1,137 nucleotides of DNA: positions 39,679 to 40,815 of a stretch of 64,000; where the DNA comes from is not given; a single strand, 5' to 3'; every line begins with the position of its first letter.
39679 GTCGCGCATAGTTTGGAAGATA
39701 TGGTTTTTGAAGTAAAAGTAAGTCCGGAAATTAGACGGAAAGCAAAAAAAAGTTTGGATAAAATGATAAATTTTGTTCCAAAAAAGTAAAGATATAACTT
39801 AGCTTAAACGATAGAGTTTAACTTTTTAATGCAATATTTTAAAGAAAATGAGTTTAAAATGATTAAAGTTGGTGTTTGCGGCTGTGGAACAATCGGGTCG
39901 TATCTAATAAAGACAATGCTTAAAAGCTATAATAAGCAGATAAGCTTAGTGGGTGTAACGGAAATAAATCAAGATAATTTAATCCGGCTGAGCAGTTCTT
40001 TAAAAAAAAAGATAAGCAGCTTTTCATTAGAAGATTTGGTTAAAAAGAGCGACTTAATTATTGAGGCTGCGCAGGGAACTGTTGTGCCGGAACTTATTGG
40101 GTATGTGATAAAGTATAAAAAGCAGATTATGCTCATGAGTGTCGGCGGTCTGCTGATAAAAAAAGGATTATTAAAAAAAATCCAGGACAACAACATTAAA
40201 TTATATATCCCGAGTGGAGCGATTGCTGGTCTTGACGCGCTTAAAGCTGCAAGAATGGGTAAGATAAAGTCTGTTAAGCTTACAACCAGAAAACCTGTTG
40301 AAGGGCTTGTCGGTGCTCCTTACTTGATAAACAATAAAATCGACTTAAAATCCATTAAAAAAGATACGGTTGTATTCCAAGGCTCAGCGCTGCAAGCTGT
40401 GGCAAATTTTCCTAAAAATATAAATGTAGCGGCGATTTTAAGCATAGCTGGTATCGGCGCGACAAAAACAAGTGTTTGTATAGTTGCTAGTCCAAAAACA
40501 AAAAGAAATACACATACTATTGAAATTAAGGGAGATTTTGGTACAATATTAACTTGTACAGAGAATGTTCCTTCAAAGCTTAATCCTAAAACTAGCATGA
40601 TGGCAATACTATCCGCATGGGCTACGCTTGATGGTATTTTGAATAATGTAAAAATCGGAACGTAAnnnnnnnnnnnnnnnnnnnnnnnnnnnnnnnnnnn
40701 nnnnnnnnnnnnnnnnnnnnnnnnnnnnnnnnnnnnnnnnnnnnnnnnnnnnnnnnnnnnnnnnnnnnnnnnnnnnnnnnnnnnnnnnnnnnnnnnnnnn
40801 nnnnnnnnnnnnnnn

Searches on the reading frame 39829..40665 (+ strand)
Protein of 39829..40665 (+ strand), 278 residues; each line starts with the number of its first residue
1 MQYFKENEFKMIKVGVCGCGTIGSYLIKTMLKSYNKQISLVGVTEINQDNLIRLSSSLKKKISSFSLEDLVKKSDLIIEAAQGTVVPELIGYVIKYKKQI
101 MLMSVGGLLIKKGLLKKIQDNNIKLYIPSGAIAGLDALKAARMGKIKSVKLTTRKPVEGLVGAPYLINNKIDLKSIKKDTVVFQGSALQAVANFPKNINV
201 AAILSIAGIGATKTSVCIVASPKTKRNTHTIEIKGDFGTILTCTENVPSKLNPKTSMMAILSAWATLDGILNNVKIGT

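Call 3: search_protein_families(library=pfam, proteins=[window:39829-40665:+], max_evalue=1)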
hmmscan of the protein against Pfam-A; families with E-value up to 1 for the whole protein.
window:39829-40665:+ (278 aa): 12 families
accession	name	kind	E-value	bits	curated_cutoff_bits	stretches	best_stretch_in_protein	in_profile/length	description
PF01958.23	Asp_DH_C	-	1.6e-30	105.6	27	1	177-263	2-88/89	Aspartate dehydrogenase, C-terminal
PF03447.22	NAD_binding_3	-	7.9e-10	39.9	24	1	18-124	1-112/116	Homoserine dehydrogenase, NAD binding domain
PF03807.23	F420_oxidored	-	2.6e-05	25.2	21.6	1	13-93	1-79/94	NADP oxidoreductase coenzyme F420-dependent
PF01113.26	DapB_N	-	0.00014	22.4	25.6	1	12-101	1-95/124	Dihydrodipicolinate reductase, N-terminus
PF02826.25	2-Hacid_dh_C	-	0.0097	15.7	25.1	1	5-81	30-99/178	D-isomer specific 2-hydroxyacid dehydrogenase, NAD binding domain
PF01408.29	GFO_IDH_MocA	-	0.016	16.4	24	1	12-77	1-66/120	Oxidoreductase family, NAD-binding Rossmann fold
PF01488.26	Shikimate_DH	-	0.042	14.4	24.3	1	8-82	9-84/138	Shikimate / quinate 5-dehydrogenase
PF00899.27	ThiF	-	0.049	13.2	28.1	1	11-53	20-62/238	ThiF family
PF03435.24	Sacchrp_dh_NADP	-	0.076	13.8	25.1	1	15-99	2-94/129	Saccharopine dehydrogenase NADP binding domain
PF02737.24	3HCDH_N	-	0.079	13.3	22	1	13-74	1-58/180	3-hydroxyacyl-CoA dehydrogenase, NAD binding domain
PF00044.30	Gp_dh_N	-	0.081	13.7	31.7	1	12-52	1-39/101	Glyceraldehyde 3-phosphate dehydrogenase, NAD binding domain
PF02254.24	TrkA_N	-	0.11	13.3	23.8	1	16-41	3-27/116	TrkA-N domain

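Call 4: search_protein_families(library=ncbifam, proteins=[window:39829-40665:+], max_evalue=1)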
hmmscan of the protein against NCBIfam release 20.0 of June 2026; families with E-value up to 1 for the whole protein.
window:39829-40665:+ (278 aa): 16 families
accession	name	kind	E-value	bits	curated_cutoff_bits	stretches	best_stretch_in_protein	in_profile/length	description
NF009830.0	PRK13304.1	equivalog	6.5e-79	265.1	267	1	11-278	1-265/265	aspartate dehydrogenase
NF009825.0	PRK13302.1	equivalog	5.3e-62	209.7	253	1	11-278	6-271/271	aspartate dehydrogenase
TIGR03855.1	NAD_NadX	equivalog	2.6e-53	180.9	206.55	1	43-274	7-227/229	aspartate dehydrogenase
NF009828.0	PRK13303.1-3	subfamily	4.5e-46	157.1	177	1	11-270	1-257/263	aspartate dehydrogenase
NF009827.0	PRK13303.1-2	equivalog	4e-44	150.9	226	1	11-267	1-258/267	aspartate dehydrogenase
NF009829.0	PRK13303.1-4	subfamily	7.4e-40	137.1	184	1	12-277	1-244/245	aspartate dehydrogenase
NF009826.0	PRK13303.1-1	equivalog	1.2e-34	120.1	479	1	7-267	5-264/273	aspartate dehydrogenase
NF009824.0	PRK13301.1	equivalog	9.1e-28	97.5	528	1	18-277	9-267/267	putative L-aspartate dehydrogenase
NF003251.0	PRK04207.1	equivalog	0.0004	19.5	185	1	11-57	2-46/343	type II glyceraldehyde-3-phosphate dehydrogenase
NF004976.0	PRK06349.1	subfamily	0.00055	19.1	205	1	10-98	3-89/430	homoserine dehydrogenase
NF006395.0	PRK08644.1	equivalog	0.00061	19.5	159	1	7-145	26-168/215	sulfur carrier protein ThiS adenylyltransferase ThiF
TIGR03944.1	dehyd_SbnB_fam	equivalog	0.0034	16.4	326.9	1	10-80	131-205/327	2,3-diaminopropionate biosynthesis protein SbnB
TIGR00112.1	proC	equivalog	0.0045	16.7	196.75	1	14-104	1-93/263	pyrroline-5-carboxylate reductase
TIGR02354.1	thiF_fam2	equivalog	0.0063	16.4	152.2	0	8-54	18-64/200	thiamine biosynthesis protein ThiF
NF041863.1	DVU0524_fam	subfamily_domain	0.0091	16.3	40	1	21-40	1-20/64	DVU0524 family FlgM-associated protein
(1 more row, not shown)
